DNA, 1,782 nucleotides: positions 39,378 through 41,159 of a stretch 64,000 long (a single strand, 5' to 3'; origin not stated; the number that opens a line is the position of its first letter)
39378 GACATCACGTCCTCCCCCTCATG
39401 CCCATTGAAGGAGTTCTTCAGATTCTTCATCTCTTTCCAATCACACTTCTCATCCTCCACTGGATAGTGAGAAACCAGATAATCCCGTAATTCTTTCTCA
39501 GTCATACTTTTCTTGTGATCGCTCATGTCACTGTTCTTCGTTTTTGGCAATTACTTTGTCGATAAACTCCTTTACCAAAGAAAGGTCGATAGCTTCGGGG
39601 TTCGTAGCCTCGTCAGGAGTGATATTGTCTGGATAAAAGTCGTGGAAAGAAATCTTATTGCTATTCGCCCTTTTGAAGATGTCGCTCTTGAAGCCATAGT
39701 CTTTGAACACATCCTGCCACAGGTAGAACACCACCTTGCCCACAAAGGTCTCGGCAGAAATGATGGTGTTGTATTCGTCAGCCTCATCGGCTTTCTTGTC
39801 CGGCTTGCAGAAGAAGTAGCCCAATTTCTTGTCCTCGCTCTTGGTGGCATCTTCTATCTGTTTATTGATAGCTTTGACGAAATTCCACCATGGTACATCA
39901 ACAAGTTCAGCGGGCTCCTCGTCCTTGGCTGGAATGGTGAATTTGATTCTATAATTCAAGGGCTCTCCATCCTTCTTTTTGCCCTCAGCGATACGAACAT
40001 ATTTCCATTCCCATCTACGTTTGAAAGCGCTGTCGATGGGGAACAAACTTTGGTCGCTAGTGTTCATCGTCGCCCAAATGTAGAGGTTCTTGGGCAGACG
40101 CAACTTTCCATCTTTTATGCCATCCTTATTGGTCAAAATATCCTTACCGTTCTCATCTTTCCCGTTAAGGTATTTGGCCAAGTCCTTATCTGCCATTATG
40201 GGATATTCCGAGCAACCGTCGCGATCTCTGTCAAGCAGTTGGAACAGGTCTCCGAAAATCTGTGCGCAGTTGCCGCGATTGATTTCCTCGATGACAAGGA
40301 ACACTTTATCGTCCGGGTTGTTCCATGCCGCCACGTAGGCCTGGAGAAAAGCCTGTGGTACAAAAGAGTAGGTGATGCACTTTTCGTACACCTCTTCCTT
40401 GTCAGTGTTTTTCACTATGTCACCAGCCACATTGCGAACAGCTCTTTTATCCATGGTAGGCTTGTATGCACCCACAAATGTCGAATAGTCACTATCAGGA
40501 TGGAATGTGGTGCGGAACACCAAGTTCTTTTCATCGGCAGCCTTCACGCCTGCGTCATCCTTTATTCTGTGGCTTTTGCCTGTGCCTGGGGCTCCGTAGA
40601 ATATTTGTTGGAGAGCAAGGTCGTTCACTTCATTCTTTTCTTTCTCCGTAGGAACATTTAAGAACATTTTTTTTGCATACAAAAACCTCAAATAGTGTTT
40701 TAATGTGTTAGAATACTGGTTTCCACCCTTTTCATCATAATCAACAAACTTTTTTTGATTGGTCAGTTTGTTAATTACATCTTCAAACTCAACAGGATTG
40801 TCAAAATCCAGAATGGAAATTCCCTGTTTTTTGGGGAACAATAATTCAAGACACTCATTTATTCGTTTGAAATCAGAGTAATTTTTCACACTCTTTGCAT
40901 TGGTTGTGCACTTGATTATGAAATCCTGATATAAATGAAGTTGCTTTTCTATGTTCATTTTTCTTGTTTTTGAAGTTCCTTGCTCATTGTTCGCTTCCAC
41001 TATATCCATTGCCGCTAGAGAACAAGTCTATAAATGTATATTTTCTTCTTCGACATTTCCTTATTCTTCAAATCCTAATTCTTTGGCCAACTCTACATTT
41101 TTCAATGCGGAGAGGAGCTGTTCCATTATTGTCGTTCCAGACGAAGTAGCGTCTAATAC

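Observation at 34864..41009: Candidate undescribed defence module: McrB-type GTPase, coupled Schlafen/AlbA_2-HATPase_c_4-wHTH protein, and a giant LlaJI/McrC-like nuclease, without methyltransferases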

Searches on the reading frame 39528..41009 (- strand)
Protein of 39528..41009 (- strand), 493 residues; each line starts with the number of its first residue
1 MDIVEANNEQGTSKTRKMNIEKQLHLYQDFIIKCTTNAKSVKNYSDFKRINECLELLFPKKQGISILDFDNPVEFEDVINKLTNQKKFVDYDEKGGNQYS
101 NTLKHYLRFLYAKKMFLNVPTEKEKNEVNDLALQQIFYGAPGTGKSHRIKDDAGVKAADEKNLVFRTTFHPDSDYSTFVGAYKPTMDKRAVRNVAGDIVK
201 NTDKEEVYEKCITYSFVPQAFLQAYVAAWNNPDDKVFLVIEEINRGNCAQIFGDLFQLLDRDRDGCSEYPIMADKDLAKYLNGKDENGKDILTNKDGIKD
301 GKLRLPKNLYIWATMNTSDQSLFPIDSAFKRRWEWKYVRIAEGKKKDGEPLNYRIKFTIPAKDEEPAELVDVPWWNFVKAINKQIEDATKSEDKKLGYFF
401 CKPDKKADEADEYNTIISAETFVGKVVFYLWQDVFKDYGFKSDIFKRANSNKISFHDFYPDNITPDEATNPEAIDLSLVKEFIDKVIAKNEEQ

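Call 6: search_protein_families(library=pfam, proteins=[window:39528-41009:-], max_evalue=0.01)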
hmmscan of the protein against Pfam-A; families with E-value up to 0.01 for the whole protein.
window:39528-41009:- (493 aa): 1 family
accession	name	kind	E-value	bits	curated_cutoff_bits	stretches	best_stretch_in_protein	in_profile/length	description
PF07728.20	AAA_5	-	5.9e-06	26.8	22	1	136-332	3-138/139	AAA domain (dynein-related subfamily)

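Call 7: search_protein_families(library=padloc, proteins=[window:39528-41009:-], max_evalue=0.01)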
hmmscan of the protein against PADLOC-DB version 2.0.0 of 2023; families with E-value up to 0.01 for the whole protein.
window:39528-41009:- (493 aa): 2 families
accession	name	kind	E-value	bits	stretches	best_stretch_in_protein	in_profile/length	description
PDLC03448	REase_II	-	5.6e-51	171.6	2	208-437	595-814/857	Type II restriction enzyme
PDLC03547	REase_II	-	4.2e-37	126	1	102-452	235-543/585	Type II restriction enzyme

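Call 8: search_protein_families(library=ncbifam, proteins=[window:39528-41009:-], max_evalue=0.01)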
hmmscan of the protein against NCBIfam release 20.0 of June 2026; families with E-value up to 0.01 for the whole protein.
window:39528-41009:- (493 aa): 1 family
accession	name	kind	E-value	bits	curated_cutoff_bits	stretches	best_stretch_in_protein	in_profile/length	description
NF008457.0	PRK11331.1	equivalog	3.2e-09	36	637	1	226-335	264-352/459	5-methylcytosine-specific restriction enzyme subunit McrB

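Call 10: search_solved_structures(query=window:39528-41009:-, max_evalue=1)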
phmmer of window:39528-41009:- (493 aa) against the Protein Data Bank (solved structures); distinct sequences matched with E-value up to 1: 5.
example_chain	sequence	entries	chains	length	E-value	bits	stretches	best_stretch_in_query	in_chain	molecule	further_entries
6ut3_A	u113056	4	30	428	1.1e-12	50.7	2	231-264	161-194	GTPase subunit of restriction endonuclease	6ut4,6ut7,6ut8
6ut5_A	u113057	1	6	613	4.8e-12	48.6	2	231-264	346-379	GTPase subunit of restriction endonuclease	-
6hz4_A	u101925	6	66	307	4.6e-09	38.8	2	228-266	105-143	5-methylcytosine-specific restriction enzyme B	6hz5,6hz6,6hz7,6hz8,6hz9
6ut6_A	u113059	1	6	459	2.1e-08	36.6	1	228-335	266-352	5-methylcytosine-specific restriction enzyme B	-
7vsr_A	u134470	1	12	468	2.2e-08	36.5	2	228-266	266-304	5-methylcytosine-specific restriction enzyme B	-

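Call 32: find_homologous_proteins(query=window:39528-41009:-)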
Query window:39528-41009:- (493 aa): 8000 proteins with E <= 0.001 among 8000 candidates; the best 120 are listed.
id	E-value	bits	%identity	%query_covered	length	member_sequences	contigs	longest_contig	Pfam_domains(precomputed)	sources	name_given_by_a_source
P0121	0.0e+0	1092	100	97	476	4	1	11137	PF07728.21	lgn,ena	-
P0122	2.8e-255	866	72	97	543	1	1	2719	-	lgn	-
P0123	4.2e-233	793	96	73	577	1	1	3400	PF07728.21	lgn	-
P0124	5.9e-227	772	78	91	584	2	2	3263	-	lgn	-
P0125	2.1e-180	619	65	95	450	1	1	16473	PF07728.21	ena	-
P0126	9.6e-180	617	65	96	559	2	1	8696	-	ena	-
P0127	1.3e-176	606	64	91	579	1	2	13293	PF07728.21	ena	-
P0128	1.7e-163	563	59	95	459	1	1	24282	PF07728.21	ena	-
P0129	7.1e-163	561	59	95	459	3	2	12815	-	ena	-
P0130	2.2e-158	546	64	52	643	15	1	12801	-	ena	-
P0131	7.5e-151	521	56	95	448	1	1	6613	PF07728.21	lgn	-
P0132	2.2e-150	520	65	75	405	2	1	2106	PF07728.21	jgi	-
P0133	2.2e-150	520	66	73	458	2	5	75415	PF07728.21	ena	-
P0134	3.9e-150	519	66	73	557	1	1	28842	PF07728.21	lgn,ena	-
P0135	6.1e-150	518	66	73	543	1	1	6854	PF07728.21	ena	-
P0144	4.0e-148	512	57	91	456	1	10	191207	PF07728.21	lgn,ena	-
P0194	2.2e-143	497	56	95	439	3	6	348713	PF07728.21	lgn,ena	-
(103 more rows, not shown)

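Call 33: find_encoding_contigs(protein=P0121, flank=10000, max_places=3)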
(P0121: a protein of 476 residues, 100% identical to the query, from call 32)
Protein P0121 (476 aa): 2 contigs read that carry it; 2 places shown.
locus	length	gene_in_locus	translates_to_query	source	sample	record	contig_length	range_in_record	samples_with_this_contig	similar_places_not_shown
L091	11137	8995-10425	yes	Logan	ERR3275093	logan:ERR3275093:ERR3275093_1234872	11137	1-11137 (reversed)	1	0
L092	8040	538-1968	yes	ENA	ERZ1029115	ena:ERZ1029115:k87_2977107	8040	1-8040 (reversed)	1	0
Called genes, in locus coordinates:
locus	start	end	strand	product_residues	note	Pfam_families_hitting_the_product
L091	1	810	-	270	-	?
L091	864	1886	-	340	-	PF01494:FAD_binding_3, PF07992:Pyr_redox_2 (weak)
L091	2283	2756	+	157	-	-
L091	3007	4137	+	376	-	PF14903:WG_beta_rep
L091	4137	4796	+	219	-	PF06508:QueC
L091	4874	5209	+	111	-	PF01242:PTPS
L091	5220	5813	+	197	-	PF04055:Radical_SAM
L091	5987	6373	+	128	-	PF00293:NUDIX, PF14815:NUDIX_4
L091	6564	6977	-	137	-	PF13173:AAA_14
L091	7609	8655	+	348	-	PF17761:DUF1016_N, PF06250:YhcG_C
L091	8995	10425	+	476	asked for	PF07728:AAA_5 (weak)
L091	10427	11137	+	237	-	?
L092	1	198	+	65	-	?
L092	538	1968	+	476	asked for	PF07728:AAA_5 (weak)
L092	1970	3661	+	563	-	PF04326:SLFN_AlbA_2, PF13749:HATPase_c_4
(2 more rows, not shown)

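Call 34: find_encoding_contigs(protein=P0144, flank=8000, max_places=4)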
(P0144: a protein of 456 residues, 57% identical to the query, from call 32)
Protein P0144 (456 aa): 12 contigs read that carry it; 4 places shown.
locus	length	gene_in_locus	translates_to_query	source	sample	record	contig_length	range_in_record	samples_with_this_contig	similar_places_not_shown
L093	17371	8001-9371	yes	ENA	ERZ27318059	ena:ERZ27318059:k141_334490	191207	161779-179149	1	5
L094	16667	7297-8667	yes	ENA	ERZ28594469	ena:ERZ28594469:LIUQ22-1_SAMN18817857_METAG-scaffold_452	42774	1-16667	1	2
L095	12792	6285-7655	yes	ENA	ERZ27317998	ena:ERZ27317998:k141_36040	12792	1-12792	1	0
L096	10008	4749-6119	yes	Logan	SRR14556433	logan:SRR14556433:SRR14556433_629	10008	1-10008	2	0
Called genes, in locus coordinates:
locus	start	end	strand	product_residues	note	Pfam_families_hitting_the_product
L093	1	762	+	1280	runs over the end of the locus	PF09479:Flg_new, PF18998:Flg_new_2, PF09479:Flg_new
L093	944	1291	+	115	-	-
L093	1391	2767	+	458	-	PF01554:MatE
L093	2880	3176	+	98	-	-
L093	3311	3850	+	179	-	PF02525:Flavodoxin_2, PF03358:FMN_red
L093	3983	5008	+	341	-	PF02463:SMC_N (faint), PF13304:AAA_21, PF13476:AAA_23 (weak), PF13175:AAA_15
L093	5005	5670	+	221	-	PF11536:DUF3226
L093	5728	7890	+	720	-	-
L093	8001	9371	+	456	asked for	PF07728:AAA_5 (faint)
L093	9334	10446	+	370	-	PF17761:DUF1016_N, PF06250:YhcG_C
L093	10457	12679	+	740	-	PF09563:RE_LlaJI (faint)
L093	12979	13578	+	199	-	PF03852:Vsr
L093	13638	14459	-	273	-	PF18962:Por_Secre_tail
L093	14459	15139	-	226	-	PF00629:MAM (faint)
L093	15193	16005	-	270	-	PF12838:Fer4_7 (faint), PF00037:Fer4 (faint), PF13237:Fer4_10, PF13187:Fer4_9 (weak)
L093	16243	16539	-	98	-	PF18962:Por_Secre_tail (weak)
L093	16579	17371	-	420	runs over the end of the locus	PF18962:Por_Secre_tail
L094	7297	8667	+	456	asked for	PF07728:AAA_5 (faint)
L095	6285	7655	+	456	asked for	PF07728:AAA_5 (faint)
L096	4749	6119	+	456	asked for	PF07728:AAA_5 (faint)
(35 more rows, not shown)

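Call 35: find_encoding_contigs(protein=P0194, flank=8000, max_places=4)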
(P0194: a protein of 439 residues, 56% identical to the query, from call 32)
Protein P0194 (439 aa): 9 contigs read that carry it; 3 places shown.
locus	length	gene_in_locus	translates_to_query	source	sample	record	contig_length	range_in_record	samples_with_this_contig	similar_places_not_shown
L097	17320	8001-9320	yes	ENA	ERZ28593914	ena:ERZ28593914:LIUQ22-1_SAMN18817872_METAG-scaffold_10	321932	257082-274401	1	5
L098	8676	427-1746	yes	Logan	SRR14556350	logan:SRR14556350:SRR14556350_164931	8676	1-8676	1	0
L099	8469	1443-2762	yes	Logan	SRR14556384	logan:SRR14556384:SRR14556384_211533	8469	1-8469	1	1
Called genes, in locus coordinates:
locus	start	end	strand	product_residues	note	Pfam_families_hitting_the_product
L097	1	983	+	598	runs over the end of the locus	PF00664:ABC_membrane, PF13304:AAA_21 (faint), PF00005:ABC_tran, PF02463:SMC_N (weak)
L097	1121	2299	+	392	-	PF00145:DNA_methylase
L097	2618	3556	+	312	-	PF17761:DUF1016_N, PF06250:YhcG_C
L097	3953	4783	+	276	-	PF08878:HamA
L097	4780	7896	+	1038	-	PF00270:DEAD, PF04851:ResIII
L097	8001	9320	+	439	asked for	PF07728:AAA_5 (weak)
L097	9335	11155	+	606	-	-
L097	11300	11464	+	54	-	-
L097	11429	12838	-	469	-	PF00578:AhpC-TSA, PF08534:Redoxin, PF13905:Thioredoxin_8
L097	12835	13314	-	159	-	PF01467:CTP_transf_like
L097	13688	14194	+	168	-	PF00572:Ribosomal_L13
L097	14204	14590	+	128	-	PF00380:Ribosomal_S9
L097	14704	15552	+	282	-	PF00318:Ribosomal_S2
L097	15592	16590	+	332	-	PF00889:EF_TS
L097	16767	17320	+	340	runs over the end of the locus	PF02661:Fic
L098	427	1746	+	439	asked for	PF07728:AAA_5 (weak)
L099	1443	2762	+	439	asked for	PF07728:AAA_5 (weak)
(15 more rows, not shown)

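Call 60: predict_structure(alignment_id=A2)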
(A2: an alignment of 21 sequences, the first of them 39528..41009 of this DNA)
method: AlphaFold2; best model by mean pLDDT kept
length: 493 residues; sequences in the alignment: 21
mean_pLDDT: 71.4   pTM: 0.48
mean pLDDT of the five models: 71.4, 68.1, 67.4, 64.7, 63.3
residues with pLDDT >= 90: 38; 70-90: 275; 50-70: 93; < 50: 87
segments of 3 or more residues with pLDDT < 50: 1-16, 118-147, 247-249, 317-338, 407-413, 467-469
pLDDT, mean of each block of 10 residues (from residue 1): 30 48 80 69 68 88 85 88 89 84 84 61 33 43 51 77 76 57 78 88 89 81 89 85 53 56 70 82 88 85 82 55 40 44 62 86 82 89 83 70 59 71 85 75 73 80 52 79 82 48
secondary structure, 60 per line:
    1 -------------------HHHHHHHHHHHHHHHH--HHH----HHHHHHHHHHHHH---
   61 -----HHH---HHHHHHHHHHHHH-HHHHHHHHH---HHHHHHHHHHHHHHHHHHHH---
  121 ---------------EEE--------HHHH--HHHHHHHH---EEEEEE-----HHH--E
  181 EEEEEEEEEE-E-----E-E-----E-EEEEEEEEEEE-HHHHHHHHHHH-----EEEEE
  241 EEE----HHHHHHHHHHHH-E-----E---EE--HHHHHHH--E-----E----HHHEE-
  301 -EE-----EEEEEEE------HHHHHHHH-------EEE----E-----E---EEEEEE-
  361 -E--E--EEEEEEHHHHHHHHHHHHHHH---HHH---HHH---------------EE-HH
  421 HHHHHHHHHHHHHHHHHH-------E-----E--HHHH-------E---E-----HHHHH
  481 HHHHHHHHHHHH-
elements in order: H20-35 H45-57 H72-84 H86-94 H98-117 E136-138 H147-150 H153-160 E164-169 E180-190 E208-218 H220-230 E236-243 H248-259 H275-281 E309-315 H322-329 E337-339 E354-359 E368-373 H374-388 H419-438 H455-458 H476-492

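Call 68: fold_search(model_id=the predicted structure, library=pdb)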
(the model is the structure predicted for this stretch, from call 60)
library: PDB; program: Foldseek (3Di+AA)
matches with E <= 10: 441; with E <= 0.001: 18
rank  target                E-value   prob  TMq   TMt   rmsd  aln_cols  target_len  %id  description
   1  9a5m_B                3.2e-19  1.00  0.43  0.60   6.7       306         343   34  Integrative model of YDJA-YDIS by crosslinking MS and deep learning (released 2024-09-18)
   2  6ut4_A                7.7e-09  1.00  0.37  0.46   8.2       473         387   15  Cryo-EM structure of the asymmetric AAA+ domain hexamer from Thermococcus gammatolerans McrB (released 2020-10-21)
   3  6ut5_A                7.7e-09  1.00  0.35  0.42   9.2       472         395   16  Cryo-EM structure of the Thermococcus gammatolerans McrBC complex (released 2020-10-21)
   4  6hz4_A                1.2e-08  1.00  0.32  0.50   8.1       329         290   18  Structure of McrBC without DNA binding domains (one half of the full complex) (released 2019-07-24)
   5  6ut5_C                3.0e-08  1.00  0.37  0.45   9.5       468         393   17  Cryo-EM structure of the Thermococcus gammatolerans McrBC complex (released 2020-10-21)
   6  6ut6_D                6.8e-08  1.00  0.36  0.57   6.2       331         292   19  Cryo-EM structure of the Escherichia coli McrBC complex (released 2020-10-21)
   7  6ut7_B                1.2e-07  1.00  0.35  0.43   8.7       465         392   17  Fitted model for the tetradecameric assembly of Thermococcus gammatolerans McrB AAA+ hexamers with bound McrC (released 2020-10-21)
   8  6ut6_A                1.6e-07  1.00  0.34  0.55   6.8       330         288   18  Cryo-EM structure of the Escherichia coli McrBC complex (released 2020-10-21)
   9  6hz4_E                3.5e-07  1.00  0.34  0.54   7.2       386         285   14  Structure of McrBC without DNA binding domains (one half of the full complex) (released 2019-07-24)
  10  6ut6_C                4.0e-07  1.00  0.32  0.51   7.7       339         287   16  Cryo-EM structure of the Escherichia coli McrBC complex (released 2020-10-21)
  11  6hz4_D                7.2e-07  1.00  0.33  0.53   7.9       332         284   18  Structure of McrBC without DNA binding domains (one half of the full complex) (released 2019-07-24)
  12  6ut3_D                1.2e-06  1.00  0.34  0.42  10.1       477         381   15  X-ray structure of Thermococcus gammatolerans McrB AAA+ domain hexamer in P21 symmetry (released 2020-10-21)
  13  6ut3_F                1.7e-06  1.00  0.23  0.46   6.2       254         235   20  X-ray structure of Thermococcus gammatolerans McrB AAA+ domain hexamer in P21 symmetry (released 2020-10-21)
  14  6ut3_C                2.0e-06  1.00  0.34  0.43   8.9       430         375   17  X-ray structure of Thermococcus gammatolerans McrB AAA+ domain hexamer in P21 symmetry (released 2020-10-21)
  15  6ut4_E                2.8e-06  1.00  0.36  0.44   8.0       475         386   16  Cryo-EM structure of the asymmetric AAA+ domain hexamer from Thermococcus gammatolerans McrB (released 2020-10-21)
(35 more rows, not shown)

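Call 82: list_cluster_members(proteins=[window:39528-40958:-, window:37835-39526:-, window:34864-37644:-, window:45157-45816:-, window:33598-34548:-])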
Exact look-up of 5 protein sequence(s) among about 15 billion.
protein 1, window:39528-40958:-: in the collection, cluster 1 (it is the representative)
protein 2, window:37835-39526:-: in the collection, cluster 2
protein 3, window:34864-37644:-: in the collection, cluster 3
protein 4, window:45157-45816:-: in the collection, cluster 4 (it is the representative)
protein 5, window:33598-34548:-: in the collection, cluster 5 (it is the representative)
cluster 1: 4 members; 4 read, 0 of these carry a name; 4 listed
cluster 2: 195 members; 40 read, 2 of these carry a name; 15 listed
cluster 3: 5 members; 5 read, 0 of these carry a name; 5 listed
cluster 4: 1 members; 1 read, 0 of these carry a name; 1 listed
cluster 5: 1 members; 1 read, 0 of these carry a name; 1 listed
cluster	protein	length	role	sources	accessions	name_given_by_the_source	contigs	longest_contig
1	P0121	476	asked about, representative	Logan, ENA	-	-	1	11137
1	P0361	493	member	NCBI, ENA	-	-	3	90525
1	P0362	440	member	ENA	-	-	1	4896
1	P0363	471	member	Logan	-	-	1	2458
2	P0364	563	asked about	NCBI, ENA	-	-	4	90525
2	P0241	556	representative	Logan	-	-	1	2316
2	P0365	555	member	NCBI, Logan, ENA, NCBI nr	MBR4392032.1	MAG: putative DNA binding domain-containing protein [Bacteroidales bacterium] | putative DNA binding domain-containing protein [Bacteroidales bacterium]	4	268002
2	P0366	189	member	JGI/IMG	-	ATP-dependent DNA helicase RecG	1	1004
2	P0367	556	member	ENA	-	-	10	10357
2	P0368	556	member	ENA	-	-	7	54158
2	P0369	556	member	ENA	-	-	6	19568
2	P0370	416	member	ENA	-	-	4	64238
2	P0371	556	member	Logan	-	-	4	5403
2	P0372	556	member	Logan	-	-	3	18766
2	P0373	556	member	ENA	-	-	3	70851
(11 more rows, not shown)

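Call 112: search_protein_families(library=pfam, proteins=[L093:5686-7890:+, L097:9335-11155:+], max_evalue=0.01)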
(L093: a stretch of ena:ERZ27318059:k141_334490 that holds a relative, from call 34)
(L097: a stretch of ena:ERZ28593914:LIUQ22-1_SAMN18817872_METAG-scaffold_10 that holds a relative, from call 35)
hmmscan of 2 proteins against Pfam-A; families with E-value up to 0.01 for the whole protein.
L093:5686-7890:+ (734 aa): 0 families

L097:9335-11155:+ (606 aa): 0 families
